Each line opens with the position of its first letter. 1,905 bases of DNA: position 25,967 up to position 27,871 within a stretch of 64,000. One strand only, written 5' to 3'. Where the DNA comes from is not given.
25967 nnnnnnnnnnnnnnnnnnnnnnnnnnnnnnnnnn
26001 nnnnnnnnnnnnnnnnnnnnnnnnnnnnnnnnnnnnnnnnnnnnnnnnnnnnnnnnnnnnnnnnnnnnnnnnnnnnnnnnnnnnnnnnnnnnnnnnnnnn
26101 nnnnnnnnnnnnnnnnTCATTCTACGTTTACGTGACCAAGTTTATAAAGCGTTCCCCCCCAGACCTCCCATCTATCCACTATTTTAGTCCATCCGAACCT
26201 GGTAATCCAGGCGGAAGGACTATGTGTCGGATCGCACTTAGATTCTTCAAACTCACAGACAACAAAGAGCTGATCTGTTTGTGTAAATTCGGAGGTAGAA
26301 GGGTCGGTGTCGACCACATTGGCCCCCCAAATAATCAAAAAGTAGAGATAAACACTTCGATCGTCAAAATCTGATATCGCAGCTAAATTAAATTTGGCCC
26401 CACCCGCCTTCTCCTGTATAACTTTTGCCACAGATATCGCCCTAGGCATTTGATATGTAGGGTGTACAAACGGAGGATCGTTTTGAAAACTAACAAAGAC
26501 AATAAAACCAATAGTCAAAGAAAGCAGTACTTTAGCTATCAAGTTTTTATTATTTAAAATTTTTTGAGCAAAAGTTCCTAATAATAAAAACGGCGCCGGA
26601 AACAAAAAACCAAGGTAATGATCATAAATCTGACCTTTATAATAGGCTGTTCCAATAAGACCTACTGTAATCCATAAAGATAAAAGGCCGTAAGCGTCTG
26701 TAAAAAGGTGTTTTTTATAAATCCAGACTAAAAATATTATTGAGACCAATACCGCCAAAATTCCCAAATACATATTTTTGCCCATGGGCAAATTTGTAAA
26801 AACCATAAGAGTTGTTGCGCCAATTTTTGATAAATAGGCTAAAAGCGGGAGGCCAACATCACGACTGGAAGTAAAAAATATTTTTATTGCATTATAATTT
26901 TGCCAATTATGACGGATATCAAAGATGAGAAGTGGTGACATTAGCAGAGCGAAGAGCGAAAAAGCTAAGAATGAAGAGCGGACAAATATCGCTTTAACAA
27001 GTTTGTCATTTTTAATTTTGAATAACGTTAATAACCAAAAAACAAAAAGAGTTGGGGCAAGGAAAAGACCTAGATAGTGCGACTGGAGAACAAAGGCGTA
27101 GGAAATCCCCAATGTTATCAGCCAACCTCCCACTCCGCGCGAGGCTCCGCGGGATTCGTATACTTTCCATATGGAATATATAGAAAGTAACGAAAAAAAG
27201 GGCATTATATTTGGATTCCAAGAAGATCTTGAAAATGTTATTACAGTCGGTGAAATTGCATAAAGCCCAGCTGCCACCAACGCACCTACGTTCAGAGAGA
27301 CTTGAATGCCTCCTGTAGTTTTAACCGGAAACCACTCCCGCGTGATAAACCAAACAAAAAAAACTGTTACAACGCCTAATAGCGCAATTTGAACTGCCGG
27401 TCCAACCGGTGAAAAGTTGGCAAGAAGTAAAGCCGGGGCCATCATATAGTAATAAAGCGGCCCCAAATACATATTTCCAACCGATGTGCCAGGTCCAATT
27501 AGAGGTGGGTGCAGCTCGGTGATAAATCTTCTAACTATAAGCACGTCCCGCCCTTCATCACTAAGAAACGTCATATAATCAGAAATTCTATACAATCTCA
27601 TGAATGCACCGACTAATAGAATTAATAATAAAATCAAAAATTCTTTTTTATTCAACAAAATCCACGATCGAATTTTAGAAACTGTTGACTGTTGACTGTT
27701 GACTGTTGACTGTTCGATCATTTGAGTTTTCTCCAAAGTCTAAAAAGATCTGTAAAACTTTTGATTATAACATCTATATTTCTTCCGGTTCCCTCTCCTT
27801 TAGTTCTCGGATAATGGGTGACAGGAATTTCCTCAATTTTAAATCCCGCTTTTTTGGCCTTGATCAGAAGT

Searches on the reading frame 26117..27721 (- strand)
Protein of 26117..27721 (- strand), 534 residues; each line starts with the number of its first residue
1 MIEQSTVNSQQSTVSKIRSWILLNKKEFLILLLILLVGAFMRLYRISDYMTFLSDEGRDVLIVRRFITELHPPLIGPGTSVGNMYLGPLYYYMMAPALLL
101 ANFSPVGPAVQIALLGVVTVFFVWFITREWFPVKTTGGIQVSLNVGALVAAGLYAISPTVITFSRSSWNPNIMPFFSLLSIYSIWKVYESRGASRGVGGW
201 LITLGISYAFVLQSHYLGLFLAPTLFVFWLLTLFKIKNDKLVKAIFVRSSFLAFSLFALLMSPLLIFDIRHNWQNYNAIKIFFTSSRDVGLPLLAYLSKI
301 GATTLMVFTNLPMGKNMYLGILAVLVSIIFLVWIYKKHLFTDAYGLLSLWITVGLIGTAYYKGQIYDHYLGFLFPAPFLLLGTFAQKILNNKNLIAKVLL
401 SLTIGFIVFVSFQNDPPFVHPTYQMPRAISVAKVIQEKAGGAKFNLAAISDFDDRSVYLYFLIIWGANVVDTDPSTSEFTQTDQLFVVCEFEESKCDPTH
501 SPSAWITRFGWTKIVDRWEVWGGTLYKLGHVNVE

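Call 64: list_cluster_members(proteins=[window:26117-27721:-, window:5461-7113:-])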
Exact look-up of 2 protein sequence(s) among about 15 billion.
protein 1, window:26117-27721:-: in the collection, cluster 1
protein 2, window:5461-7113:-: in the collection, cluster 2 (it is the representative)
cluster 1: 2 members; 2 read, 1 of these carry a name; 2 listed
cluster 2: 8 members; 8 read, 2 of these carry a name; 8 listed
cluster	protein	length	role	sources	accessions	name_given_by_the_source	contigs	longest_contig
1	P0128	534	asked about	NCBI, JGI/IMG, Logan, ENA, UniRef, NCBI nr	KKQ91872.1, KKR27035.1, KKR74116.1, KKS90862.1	MAG: hypothetical protein UT58_C0001G0013 [Microgenomates group bacterium ... | ArnT-like N-terminal domain-containing protein n=3 Tax=Candidatus Woeseibacteriota ... | MAG: hypothetical protein UT17_C0004G0220 [Candidatus Woesebacteria bacterium ...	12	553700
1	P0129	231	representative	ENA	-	-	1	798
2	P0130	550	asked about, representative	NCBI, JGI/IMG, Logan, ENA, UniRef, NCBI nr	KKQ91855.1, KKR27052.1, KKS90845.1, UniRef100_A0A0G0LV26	MAG: hypothetical protein UT58_C0001G0030 [Microgenomates group bacterium ... | Membrane protein 6-pyruvoyl-tetrahydropterin synthase-related domain-containing protein ... | MAG: hypothetical protein UT17_C0004G0203 [Candidatus Woesebacteria bacterium ...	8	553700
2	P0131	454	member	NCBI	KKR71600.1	MAG: hypothetical protein UU16_C0058G0007, partial [Candidatus Woesebacteria bacterium ...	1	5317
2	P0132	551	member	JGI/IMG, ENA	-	-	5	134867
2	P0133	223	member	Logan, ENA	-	-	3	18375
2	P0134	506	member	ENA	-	-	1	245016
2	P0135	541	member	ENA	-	-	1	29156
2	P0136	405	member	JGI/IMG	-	-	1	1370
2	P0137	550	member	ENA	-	-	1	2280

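Call 65: search_protein_families(library=pfam, proteins=[window:26117-27721:-], max_evalue=0.01)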
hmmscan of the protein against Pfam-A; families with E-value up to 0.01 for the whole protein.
window:26117-27721:- (534 aa): 2 families
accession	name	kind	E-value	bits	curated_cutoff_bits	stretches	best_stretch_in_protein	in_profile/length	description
PF02366.24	PMT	-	7.8e-06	26.1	22.7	1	136-266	104-232/245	Dolichyl-phosphate-mannose-protein mannosyltransferase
PF13231.12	PMT_2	-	0.0011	19.6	26.1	1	88-258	4-155/160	Dolichyl-phosphate-mannose-protein mannosyltransferase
